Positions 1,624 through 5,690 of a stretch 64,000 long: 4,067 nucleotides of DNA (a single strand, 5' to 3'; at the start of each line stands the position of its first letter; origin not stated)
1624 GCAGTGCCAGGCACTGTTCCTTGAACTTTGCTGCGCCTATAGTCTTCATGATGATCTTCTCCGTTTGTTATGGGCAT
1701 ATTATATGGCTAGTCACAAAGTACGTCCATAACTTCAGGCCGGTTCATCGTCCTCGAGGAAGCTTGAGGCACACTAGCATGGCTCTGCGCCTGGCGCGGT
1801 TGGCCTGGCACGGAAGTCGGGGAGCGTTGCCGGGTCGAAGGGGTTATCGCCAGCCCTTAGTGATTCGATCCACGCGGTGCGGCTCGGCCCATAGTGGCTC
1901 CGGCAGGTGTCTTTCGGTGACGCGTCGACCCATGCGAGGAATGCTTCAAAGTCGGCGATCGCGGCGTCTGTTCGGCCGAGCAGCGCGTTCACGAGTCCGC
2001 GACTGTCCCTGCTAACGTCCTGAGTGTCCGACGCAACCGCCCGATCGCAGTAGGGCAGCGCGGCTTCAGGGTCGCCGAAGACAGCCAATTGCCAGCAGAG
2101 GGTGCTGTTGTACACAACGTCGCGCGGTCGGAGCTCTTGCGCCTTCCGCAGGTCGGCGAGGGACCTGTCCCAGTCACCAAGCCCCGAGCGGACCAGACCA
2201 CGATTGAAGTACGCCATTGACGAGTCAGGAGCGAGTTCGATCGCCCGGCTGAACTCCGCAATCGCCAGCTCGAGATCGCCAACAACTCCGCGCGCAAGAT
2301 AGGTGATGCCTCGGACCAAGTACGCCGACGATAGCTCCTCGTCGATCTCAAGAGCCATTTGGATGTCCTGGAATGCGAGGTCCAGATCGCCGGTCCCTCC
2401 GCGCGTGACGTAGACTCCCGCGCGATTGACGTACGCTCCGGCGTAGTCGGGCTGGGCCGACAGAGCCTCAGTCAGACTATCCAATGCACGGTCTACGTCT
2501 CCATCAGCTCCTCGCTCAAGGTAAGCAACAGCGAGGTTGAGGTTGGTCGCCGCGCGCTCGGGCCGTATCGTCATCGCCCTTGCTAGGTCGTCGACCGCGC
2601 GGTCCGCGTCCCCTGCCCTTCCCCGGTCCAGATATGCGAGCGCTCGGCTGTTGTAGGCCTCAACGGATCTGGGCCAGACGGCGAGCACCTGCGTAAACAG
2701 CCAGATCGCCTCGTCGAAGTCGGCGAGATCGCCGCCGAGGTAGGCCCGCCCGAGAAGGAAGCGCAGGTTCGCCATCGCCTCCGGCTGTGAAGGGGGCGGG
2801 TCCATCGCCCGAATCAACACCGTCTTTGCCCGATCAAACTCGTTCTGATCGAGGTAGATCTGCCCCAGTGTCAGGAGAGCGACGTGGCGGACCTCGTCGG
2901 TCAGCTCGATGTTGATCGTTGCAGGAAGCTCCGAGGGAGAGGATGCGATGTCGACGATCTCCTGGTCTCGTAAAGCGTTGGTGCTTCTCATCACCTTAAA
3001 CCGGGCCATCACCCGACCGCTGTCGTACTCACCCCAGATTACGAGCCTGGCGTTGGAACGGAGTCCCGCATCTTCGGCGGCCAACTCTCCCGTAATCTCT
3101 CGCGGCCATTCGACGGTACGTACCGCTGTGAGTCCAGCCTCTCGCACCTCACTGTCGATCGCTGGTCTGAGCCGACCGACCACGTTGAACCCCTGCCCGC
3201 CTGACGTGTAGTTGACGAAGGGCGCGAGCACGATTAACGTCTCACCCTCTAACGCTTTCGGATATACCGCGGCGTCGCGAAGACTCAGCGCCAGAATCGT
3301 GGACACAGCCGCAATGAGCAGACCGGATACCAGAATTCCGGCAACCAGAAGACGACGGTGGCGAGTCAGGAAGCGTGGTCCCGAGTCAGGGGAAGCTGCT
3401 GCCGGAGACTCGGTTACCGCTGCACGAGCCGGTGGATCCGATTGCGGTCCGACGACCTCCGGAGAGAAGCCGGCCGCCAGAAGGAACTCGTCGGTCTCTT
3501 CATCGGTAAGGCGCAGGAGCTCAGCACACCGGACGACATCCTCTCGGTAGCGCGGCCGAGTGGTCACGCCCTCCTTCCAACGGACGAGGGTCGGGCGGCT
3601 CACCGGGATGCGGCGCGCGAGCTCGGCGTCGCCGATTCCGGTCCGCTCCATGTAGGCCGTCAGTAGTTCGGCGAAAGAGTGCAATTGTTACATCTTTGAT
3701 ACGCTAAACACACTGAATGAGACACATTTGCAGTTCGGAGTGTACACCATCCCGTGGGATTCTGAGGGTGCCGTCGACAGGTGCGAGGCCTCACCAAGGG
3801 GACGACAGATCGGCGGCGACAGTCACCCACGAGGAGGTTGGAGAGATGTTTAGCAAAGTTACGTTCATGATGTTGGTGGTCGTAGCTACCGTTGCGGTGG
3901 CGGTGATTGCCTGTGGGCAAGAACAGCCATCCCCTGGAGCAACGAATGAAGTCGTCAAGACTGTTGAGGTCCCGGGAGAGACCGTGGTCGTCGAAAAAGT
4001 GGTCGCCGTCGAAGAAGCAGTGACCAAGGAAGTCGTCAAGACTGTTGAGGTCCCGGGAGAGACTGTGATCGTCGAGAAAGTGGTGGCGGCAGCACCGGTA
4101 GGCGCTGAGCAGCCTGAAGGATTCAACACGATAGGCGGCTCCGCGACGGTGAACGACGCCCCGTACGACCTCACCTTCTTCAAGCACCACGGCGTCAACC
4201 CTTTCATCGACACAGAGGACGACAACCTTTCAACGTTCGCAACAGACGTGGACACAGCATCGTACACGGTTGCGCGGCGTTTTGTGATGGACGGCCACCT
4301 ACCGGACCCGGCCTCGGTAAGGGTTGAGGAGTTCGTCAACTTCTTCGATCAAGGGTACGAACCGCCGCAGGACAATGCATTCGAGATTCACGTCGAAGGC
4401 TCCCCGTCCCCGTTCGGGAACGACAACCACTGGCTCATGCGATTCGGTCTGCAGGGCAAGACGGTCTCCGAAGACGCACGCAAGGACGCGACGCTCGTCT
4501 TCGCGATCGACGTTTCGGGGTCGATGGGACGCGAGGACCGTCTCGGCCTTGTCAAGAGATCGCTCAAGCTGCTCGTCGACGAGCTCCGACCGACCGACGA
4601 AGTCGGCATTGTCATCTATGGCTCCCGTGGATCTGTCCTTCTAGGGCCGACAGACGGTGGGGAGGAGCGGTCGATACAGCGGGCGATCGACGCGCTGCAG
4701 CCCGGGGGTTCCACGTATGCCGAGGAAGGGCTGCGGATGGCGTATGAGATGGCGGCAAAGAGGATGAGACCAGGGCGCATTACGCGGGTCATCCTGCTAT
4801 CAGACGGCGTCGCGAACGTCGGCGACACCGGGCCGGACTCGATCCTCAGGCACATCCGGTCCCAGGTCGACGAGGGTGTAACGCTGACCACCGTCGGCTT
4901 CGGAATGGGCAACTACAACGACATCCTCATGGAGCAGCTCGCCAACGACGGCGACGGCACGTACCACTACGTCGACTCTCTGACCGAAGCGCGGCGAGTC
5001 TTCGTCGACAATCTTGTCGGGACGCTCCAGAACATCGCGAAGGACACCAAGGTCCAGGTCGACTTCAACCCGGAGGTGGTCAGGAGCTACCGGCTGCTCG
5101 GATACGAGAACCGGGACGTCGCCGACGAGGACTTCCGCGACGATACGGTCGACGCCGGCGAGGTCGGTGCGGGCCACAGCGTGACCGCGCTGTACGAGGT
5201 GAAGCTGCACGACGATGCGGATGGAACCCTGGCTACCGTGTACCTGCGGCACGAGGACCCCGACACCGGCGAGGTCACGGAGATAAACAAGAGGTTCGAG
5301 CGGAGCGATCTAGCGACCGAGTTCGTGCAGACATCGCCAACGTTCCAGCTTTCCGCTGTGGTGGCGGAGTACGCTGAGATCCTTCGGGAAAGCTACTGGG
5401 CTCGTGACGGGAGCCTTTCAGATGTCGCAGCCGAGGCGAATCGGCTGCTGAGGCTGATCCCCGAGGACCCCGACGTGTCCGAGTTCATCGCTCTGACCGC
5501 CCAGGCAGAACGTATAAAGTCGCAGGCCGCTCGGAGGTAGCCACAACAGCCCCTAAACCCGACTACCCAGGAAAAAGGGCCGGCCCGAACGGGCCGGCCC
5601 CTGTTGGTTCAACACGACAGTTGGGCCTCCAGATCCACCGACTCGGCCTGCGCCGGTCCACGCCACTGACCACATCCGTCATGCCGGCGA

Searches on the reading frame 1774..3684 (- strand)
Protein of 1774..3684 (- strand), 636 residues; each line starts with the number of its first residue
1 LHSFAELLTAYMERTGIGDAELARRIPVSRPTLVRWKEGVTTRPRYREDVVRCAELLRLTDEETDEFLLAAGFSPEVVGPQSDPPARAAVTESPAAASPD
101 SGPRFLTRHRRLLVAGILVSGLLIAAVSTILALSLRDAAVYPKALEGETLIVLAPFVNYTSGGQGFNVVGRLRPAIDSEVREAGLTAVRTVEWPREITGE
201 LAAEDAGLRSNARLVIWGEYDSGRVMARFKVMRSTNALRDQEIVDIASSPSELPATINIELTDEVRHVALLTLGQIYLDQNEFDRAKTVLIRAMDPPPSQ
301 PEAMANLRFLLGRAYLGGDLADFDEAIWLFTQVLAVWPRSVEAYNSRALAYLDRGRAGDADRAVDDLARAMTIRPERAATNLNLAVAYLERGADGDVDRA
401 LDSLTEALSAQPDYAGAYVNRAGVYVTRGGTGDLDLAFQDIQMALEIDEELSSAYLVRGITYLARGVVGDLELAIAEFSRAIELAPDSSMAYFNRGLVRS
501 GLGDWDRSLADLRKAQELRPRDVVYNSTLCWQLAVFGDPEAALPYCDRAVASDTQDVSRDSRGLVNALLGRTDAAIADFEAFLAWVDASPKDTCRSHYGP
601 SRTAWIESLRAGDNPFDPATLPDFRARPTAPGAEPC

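Call 38: search_protein_families(library=pfam, proteins=[window:1774-3684:-], max_evalue=0.001)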
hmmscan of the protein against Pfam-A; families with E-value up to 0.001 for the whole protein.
window:1774-3684:- (636 aa): 15 families
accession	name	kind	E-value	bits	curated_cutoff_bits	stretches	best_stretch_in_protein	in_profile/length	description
PF13414.12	TPR_11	-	1.7e-22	79.2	26.8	1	469-501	8-40/42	TPR repeat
PF00515.34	TPR_1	-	4.6e-22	77.3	27.8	1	491-522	3-34/34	Tetratricopeptide repeat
PF13432.12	TPR_16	-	1.1e-20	74.1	32.7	1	469-521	11-63/65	Tetratricopeptide repeat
PF13181.12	TPR_8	-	7.4e-18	63.6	25.7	0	269-293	3-27/34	Tetratricopeptide repeat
PF07719.23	TPR_2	-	3.8e-17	61.4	27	0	491-522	3-34/34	Tetratricopeptide repeat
PF13431.12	TPR_17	-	1.3e-16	59.9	24.4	0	478-509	2-33/34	Tetratricopeptide repeat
PF14559.12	TPR_19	-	6.3e-16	58.9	25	0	357-392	4-39/68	Tetratricopeptide repeat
PF13371.12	TPR_9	-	4.2e-15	55.9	35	2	470-522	10-62/73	Tetratricopeptide repeat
PF13428.12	TPR_14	-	3e-11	43.3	23.5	0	309-350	5-42/44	Tetratricopeptide repeat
PF13424.12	TPR_12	-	8.2e-11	42.4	30.1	0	469-519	17-75/77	Tetratricopeptide repeat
PF13174.12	TPR_6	-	1.6e-10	41.4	26.3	0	269-290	2-23/33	Tetratricopeptide repeat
PF13176.12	TPR_7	-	6.1e-09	35.7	27.9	0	269-300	1-34/36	Tetratricopeptide repeat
PF23914.1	TPR_CcmH_CycH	-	3.8e-08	33.8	42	0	358-427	64-133/158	Cytochrome c-type biogenesis protein H TPR domain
PF13560.12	HTH_31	-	1e-06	29.3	27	1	4-67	2-64/64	Helix-turn-helix domain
PF25058.1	ARM_TT21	-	3.9e-05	24.1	27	0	342-427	58-140/155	Tetratricopeptide repeat protein 21 ARM repeat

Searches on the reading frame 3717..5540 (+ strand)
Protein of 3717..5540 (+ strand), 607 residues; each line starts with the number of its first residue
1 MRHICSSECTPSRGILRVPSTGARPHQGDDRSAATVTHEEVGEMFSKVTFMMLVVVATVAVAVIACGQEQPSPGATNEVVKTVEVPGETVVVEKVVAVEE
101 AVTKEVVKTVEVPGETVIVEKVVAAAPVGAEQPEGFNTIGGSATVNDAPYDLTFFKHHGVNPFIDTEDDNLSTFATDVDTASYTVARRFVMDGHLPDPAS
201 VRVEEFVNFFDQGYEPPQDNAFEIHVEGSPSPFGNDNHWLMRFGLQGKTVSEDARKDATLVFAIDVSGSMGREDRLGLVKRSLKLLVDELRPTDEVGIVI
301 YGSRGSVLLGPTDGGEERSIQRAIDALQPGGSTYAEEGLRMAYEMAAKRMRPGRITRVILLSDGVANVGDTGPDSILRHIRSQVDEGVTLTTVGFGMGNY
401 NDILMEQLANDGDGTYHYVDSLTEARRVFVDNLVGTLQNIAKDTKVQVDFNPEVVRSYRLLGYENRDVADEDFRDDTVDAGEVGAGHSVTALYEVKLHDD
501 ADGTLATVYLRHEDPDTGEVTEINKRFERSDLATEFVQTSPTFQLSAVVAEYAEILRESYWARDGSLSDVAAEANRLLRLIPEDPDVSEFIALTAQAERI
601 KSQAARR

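Call 38: search_protein_families(library=pfam, proteins=[window:3717-5540:+], max_evalue=0.001)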
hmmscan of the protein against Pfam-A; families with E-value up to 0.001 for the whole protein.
window:3717-5540:+ (607 aa): 5 families
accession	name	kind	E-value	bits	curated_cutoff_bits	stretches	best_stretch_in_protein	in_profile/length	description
PF12034.13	YfbK_C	-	6.9e-39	134.3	25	1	435-598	1-182/184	Uncharacterized protein YfbK, C-terminal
PF12450.13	vWF_A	-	1.6e-26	92.6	25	1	155-238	7-91/94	von Willebrand factor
PF00092.34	VWA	-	3.7e-18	66.8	23.8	1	260-424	2-167/174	von Willebrand factor type A domain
PF13519.12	VWA_2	-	3.7e-16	60.1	27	1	260-364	1-106/107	von Willebrand factor type A domain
PF13768.12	VWA_3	-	8.7e-09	36.1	27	1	259-417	2-154/155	von Willebrand factor type A domain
